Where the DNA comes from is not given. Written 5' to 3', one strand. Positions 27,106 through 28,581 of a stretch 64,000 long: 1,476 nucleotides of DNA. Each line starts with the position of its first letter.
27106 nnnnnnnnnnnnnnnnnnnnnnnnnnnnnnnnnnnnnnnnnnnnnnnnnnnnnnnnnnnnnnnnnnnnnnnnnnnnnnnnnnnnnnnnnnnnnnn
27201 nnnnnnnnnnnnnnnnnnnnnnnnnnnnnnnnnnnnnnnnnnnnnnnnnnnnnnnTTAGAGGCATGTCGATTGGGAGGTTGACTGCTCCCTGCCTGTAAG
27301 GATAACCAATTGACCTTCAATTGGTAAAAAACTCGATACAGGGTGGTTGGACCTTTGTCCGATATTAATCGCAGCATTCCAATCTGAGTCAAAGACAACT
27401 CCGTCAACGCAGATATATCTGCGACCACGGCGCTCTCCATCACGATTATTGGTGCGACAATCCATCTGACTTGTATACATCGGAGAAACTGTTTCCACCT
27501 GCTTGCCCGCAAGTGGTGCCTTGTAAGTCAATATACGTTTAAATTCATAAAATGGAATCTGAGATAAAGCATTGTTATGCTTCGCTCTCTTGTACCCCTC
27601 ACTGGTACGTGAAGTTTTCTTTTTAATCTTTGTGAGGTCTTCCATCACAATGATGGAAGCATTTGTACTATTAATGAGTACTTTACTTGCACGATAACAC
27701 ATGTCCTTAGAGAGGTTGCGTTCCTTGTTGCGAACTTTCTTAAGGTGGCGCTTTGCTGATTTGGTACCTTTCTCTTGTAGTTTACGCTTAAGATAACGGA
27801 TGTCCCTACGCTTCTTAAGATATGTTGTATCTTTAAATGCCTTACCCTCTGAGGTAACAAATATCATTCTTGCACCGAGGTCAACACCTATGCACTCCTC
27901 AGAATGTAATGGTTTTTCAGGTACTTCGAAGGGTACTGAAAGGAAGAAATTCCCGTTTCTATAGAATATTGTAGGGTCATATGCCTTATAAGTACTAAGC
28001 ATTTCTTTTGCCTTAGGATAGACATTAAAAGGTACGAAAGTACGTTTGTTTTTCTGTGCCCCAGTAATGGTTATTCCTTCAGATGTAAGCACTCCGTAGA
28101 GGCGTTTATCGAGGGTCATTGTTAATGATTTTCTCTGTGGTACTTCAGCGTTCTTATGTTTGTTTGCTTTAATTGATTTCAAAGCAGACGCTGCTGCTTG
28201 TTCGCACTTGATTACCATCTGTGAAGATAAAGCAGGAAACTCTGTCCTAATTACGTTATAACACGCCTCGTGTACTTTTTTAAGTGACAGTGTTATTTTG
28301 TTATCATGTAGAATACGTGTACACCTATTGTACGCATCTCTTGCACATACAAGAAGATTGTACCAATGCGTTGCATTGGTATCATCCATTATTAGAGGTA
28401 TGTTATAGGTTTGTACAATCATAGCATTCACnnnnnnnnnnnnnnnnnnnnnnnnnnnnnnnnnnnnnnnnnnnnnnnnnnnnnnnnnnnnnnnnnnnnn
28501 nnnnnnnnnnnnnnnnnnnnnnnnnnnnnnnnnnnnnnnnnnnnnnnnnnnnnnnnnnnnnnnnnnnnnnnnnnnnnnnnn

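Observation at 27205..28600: IS605-family tnpB-only element with matching subterminal hairpins inserted in the phage genome, with a candidate omega-RNA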

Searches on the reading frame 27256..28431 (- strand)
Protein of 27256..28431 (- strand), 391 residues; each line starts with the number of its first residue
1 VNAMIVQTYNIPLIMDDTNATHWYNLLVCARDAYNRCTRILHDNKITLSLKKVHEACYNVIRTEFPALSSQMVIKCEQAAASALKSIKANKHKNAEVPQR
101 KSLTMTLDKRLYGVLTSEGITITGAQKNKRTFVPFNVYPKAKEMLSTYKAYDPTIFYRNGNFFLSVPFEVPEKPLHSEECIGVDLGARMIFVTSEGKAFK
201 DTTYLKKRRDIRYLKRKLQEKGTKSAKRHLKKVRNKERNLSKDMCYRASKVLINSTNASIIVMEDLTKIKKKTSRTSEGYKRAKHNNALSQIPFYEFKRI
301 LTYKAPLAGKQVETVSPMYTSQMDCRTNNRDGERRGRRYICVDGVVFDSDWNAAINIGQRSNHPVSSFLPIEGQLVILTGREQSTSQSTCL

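Call 3: search_protein_families(library=pfam, proteins=[window:27256-28431:-], max_evalue=0.01)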
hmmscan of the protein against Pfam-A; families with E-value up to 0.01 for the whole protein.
window:27256-28431:- (391 aa): 2 families
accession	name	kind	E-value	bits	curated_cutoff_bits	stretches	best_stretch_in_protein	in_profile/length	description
PF07282.18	Cas12f1-like_TNB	-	3.2e-15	56.5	26.3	1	294-357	1-60/60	Cas12f1-like, TNB domain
PF01385.25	OrfB_IS605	-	2e-05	25.2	30.5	1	167-266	5-111/120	Probable transposase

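Call 6: search_solved_structures(query=window:27256-28431:-, max_evalue=0.01, show_alignments=3)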
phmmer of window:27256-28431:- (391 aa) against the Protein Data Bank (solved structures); distinct sequences matched with E-value up to 0.01: 15.
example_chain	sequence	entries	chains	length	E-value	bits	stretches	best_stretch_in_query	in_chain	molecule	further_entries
9yyg_A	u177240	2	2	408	8.3e-09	38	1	165-359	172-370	AI-designed RNA-guided nuclease | AI-generated RNA-guided nuclease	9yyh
8hr5_A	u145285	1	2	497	2.4e-08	36.4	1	146-361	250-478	Transposase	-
8iaz_A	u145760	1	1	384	4e-08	35.7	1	152-360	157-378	Transposase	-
8bf8_A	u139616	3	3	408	1.3e-06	30.8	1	167-359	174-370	RNA-guided DNA endonuclease TnpB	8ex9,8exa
9nzq_A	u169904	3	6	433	1.3e-06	30.8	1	141-361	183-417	Cas12f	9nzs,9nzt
8h1j_A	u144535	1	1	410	1.3e-06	30.8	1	167-359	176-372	RNA-guided DNA endonuclease TnpB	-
9nzp_A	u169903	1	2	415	1.3e-05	27.5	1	166-363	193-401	IS200/IS605 family element transposase accessory protein TnpB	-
8j12_A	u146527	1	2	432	0.00087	21.5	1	229-358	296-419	Transposase IS605 OrfB C-terminal domain-containing protein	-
8j1j_A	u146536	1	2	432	0.0009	21.4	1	229-358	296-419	Transposase IS605 OrfB C-terminal domain-containing protein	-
9nzo_B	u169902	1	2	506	0.001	21.2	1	205-335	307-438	Cas12f Effector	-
9nzr_A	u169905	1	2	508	0.001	21.2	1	205-335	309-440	Cas12f Nuclease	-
8j3r_A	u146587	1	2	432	0.0011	21.1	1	230-358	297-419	Transposase IS605 OrfB C-terminal domain-containing protein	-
9b0l_P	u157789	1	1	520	0.0011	21.1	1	129-357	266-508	TnpB-like protein L79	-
7wju_A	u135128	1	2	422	0.0016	20.6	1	230-358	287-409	OrfB_Zn_ribbon domain-containing protein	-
8dzj_A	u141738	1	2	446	0.0019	20.4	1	230-358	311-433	OrfB_Zn_ribbon domain-containing protein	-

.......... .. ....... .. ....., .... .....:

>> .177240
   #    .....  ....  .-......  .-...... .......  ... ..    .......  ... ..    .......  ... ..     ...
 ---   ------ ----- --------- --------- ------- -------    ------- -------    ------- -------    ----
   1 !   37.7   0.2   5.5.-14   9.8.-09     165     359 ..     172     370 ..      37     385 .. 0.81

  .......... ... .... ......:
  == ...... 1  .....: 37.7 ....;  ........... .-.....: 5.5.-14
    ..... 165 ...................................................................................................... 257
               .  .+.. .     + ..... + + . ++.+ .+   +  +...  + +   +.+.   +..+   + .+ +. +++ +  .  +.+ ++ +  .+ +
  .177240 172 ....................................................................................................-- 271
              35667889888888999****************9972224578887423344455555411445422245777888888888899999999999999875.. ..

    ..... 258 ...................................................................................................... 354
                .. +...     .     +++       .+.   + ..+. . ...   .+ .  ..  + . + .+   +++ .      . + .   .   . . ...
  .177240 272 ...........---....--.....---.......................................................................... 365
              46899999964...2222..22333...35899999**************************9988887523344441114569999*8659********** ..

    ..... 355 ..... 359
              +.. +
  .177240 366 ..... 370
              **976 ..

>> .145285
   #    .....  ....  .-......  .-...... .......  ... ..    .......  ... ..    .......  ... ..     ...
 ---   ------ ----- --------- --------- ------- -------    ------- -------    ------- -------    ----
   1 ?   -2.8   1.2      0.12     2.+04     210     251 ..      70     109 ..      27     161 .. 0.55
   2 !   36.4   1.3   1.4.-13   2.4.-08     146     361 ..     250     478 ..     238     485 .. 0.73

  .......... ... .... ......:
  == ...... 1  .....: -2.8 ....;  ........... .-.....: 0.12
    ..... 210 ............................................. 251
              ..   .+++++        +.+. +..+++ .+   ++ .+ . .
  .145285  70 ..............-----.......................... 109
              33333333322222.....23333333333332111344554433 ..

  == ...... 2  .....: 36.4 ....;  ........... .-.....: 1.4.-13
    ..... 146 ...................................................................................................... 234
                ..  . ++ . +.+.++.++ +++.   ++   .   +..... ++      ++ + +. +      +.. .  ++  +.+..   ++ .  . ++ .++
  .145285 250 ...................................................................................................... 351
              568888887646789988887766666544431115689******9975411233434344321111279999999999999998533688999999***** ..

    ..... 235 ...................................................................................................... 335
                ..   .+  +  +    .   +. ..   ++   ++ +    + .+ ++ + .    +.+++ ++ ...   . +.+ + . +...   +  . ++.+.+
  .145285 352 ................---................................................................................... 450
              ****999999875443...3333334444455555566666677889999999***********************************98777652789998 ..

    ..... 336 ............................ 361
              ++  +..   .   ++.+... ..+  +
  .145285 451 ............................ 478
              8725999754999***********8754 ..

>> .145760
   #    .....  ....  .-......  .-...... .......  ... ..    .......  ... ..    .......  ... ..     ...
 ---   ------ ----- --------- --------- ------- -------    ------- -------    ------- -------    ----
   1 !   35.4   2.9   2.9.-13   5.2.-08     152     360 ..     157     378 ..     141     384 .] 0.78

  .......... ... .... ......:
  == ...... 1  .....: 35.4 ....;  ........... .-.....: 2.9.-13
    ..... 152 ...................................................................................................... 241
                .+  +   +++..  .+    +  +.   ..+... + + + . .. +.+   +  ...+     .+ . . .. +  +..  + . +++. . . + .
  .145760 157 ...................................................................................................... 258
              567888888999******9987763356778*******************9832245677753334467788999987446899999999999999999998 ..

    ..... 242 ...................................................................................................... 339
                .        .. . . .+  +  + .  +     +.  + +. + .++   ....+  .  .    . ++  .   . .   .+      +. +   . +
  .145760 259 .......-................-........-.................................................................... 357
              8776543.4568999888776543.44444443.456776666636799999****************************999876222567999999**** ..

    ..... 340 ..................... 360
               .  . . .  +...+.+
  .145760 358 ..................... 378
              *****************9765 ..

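Call 7: find_homologous_proteins(query=window:27256-28431:-)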
Query window:27256-28431:- (391 aa): 1735 proteins with E <= 0.001 among 3473 candidates; the best 120 are listed.
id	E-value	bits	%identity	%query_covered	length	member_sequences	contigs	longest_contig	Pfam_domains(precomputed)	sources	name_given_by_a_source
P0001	1.2e-250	848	98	99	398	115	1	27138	PF01385.26,PF07282.19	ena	-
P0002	2.0e-234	795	88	100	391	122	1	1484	PF01385.26,PF07282.19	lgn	-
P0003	4.0e-229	778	87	99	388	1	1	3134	PF01385.26,PF07282.19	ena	-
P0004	2.1e-225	765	86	99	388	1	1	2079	PF01385.26,PF07282.19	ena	-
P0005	3.8e-225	765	85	99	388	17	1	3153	PF01385.26,PF07282.19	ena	-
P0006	4.3e-222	755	84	99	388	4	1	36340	PF01385.26,PF07282.19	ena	-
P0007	2.1e-221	752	84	99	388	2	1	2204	PF01385.26,PF07282.19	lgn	-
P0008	1.8e-219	746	82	100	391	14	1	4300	PF07282.19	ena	-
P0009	4.9e-217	738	81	99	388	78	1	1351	PF01385.26,PF07282.19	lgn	-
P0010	2.5e-215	732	84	96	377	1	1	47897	PF01385.26,PF07282.19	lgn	-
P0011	2.2e-212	723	81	98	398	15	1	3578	PF01385.26,PF07282.19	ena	-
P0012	1.1e-192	658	76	98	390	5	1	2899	PF01385.26,PF07282.19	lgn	-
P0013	2.8e-188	643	74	98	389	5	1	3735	PF07282.19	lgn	-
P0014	1.3e-186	638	73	98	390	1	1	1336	PF07282.19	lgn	-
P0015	3.7e-185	633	71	98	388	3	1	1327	PF01385.26,PF07282.19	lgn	-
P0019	4.2e-183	626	73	97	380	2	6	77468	PF01385.26,PF07282.19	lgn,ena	-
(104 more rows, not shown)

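Call 9: find_encoding_contigs(protein=P0001, flank=6000, max_places=6)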
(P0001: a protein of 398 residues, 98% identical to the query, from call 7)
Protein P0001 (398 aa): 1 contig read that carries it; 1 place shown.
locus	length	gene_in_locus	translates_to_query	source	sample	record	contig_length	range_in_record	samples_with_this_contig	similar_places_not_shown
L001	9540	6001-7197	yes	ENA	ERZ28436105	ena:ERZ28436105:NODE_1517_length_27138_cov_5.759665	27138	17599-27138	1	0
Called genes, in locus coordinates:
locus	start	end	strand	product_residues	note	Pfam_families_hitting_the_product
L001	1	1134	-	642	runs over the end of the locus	PF14903:WG_beta_rep (faint)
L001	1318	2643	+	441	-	PF01385:OrfB_IS605, PF07282:Cas12f1-like_TNB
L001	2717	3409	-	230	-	-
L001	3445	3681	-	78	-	PF00550:PP-binding (weak)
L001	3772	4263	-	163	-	-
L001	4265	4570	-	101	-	-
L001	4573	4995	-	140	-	-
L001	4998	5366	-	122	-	-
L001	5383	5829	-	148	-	-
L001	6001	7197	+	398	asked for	PF01385:OrfB_IS605 (weak), PF07282:Cas12f1-like_TNB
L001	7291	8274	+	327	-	PF10263:SprT-like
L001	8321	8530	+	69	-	-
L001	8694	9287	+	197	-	-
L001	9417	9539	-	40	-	?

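Call 13: find_related_loci(query=window:27256-28431:-, collection=viral_contigs, flank=3000)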
Query window:27256-28431:- (391 aa) in viral_contigs; peptide patterns used: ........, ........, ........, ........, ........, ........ (x = any residue, [..] = any of these).
34 stretches matched a pattern; 30 encode a relative of the query (tblastn E <= 1e-3); 30 distinct loci.
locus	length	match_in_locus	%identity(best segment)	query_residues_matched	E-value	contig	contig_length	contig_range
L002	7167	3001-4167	48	3-390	1e-120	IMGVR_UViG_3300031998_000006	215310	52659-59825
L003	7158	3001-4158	46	4-388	9e-119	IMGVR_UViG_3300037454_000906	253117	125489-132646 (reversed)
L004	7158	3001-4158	50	4-388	9e-118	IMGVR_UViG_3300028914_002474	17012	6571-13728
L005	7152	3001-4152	48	8-390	5e-121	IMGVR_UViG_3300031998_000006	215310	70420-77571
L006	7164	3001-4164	48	4-390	8e-111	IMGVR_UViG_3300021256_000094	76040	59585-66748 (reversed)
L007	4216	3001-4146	48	8-388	3e-115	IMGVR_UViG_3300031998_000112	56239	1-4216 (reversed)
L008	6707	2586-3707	43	8-379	2e-90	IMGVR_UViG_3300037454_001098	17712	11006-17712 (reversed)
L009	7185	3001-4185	43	1-389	2e-88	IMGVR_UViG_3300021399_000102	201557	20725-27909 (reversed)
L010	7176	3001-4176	43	1-388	4e-97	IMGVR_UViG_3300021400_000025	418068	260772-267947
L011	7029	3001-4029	46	48-388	5e-82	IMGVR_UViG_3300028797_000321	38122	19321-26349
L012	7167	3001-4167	42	3-388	8e-82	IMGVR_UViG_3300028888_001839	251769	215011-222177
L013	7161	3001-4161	40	6-388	4e-77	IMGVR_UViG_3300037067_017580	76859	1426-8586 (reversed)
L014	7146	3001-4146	37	4-383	4e-70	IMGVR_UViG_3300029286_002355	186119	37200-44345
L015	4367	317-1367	44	21-388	3e-57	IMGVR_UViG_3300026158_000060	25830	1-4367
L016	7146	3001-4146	48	8-388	4e-115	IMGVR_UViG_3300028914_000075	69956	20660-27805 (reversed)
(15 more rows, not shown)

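Call 31: search_solved_structures(query=window:27256-28422:-, max_evalue=0.00001, show_alignments=5)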
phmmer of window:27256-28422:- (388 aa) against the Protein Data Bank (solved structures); distinct sequences matched with E-value up to 0.00001: 6.
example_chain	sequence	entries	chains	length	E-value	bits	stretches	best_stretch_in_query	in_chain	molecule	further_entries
9yyg_A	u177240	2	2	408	8.3e-09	38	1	162-356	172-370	AI-designed RNA-guided nuclease | AI-generated RNA-guided nuclease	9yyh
8hr5_A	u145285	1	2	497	2.4e-08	36.5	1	143-358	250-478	Transposase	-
8iaz_A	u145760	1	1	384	3.9e-08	35.8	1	149-357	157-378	Transposase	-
8bf8_A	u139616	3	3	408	1.3e-06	30.8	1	164-356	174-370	RNA-guided DNA endonuclease TnpB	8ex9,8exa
8h1j_A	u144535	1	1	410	1.3e-06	30.8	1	164-356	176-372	RNA-guided DNA endonuclease TnpB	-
9nzq_A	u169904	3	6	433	1.3e-06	30.8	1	138-358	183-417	Cas12f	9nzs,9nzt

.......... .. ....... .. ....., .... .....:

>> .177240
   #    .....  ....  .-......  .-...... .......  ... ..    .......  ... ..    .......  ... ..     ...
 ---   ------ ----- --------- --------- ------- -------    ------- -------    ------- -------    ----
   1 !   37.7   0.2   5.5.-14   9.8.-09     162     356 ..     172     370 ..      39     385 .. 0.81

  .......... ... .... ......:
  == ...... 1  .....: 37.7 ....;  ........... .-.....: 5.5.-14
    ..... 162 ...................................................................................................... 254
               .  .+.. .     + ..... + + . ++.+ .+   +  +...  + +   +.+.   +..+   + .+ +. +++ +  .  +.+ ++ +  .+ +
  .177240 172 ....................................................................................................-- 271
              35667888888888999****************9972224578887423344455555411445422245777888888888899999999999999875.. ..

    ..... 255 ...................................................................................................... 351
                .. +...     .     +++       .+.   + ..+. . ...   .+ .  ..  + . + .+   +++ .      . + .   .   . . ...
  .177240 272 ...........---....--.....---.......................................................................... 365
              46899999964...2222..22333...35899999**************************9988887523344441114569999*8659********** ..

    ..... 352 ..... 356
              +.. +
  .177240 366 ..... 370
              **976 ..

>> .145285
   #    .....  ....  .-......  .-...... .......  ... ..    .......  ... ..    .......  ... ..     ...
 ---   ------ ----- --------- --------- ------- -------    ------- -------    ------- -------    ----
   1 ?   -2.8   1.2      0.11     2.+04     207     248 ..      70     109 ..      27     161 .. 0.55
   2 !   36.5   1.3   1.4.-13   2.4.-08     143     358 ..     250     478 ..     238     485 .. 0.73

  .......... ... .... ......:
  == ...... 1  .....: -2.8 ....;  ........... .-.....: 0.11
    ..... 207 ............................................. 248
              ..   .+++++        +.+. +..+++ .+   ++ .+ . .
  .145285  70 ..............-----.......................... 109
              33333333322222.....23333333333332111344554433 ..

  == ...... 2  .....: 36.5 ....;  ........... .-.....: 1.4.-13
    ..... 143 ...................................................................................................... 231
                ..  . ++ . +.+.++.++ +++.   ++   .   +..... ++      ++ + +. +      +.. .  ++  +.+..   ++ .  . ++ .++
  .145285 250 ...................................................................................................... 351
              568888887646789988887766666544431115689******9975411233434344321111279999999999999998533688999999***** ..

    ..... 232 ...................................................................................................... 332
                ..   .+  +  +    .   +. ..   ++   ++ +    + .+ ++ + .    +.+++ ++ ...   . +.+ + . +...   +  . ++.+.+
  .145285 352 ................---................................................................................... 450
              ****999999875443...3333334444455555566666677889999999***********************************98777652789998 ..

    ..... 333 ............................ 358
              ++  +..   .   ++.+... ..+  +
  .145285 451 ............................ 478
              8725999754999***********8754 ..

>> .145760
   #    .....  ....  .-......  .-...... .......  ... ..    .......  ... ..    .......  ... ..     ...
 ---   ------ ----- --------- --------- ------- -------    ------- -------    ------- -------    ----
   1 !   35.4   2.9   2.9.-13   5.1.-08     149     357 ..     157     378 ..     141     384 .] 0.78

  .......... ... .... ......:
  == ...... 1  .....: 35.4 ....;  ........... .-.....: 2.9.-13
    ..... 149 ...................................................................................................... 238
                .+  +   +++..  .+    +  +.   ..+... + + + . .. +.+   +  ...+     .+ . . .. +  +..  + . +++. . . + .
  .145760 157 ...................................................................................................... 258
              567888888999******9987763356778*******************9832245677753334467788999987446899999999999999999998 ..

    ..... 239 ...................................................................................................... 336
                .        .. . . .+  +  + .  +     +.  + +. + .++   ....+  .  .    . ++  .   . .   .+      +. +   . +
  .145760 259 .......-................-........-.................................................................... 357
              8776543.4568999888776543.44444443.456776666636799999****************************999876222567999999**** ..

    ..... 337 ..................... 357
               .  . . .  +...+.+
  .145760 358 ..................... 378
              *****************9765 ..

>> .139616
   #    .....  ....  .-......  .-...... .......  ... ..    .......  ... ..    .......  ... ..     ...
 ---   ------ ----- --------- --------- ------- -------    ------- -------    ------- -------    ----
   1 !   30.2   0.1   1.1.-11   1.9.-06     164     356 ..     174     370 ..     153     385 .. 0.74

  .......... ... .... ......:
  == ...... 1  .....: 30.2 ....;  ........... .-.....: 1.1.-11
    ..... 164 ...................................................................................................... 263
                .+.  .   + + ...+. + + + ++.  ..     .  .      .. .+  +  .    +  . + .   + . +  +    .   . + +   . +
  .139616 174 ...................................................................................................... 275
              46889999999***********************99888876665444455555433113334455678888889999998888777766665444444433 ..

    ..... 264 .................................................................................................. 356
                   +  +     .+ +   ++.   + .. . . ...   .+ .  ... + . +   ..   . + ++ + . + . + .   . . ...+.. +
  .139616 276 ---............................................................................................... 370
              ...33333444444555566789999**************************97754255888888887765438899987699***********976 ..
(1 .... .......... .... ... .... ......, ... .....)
